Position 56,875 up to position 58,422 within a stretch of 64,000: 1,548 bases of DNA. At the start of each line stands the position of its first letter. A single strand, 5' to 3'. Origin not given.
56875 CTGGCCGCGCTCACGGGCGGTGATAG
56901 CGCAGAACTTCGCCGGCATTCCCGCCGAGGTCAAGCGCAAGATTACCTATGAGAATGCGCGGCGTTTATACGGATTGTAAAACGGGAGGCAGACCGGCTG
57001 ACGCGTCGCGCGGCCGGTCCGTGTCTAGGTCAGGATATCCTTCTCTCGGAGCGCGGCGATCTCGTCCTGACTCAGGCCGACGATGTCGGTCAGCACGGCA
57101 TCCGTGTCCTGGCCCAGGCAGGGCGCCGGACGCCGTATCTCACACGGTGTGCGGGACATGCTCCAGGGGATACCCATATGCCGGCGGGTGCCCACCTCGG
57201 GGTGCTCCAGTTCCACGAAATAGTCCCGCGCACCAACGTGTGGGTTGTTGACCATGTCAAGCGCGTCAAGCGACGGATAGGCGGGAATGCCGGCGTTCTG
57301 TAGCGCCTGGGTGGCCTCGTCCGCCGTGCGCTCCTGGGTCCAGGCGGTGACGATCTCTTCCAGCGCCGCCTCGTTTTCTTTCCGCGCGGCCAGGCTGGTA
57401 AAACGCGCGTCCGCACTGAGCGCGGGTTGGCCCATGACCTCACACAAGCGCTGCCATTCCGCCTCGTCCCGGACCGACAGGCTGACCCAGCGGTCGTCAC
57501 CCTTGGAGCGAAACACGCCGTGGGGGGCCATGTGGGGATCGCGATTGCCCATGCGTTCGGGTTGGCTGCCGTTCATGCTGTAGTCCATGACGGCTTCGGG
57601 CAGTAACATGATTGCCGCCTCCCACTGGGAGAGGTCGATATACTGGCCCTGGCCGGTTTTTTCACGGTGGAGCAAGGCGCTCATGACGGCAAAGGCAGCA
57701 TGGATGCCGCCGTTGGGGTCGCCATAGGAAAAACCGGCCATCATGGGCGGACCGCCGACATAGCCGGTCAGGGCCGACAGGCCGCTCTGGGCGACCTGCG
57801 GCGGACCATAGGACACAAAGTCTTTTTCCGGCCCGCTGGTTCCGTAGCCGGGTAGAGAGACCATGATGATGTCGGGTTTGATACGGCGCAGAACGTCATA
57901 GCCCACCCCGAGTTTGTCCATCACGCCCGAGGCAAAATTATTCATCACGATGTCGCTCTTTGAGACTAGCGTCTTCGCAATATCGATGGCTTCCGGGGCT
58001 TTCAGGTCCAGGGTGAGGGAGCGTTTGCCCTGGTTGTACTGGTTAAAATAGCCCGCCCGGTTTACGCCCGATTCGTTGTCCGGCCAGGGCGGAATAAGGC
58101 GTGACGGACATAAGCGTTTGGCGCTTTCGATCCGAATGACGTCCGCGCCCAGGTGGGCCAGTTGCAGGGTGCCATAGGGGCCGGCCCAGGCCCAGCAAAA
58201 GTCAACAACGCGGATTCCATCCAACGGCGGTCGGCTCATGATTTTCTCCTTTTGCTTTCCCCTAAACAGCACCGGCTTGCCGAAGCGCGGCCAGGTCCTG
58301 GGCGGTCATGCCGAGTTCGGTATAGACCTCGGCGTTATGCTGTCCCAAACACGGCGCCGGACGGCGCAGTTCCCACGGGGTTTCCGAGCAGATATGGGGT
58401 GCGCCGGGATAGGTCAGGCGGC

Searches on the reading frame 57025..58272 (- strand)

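Call 21: search_protein_families(library=pfam, proteins=[window:57025-58272:-], max_evalue=0.00001)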
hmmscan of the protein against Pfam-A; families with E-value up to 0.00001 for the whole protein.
window:57025-58272:- (415 aa): 1 family
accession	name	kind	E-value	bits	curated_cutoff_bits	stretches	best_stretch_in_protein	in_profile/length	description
PF02515.22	CoA_transf_3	-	1.3e-112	377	23.3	1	17-390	1-366/366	CoA-transferase family III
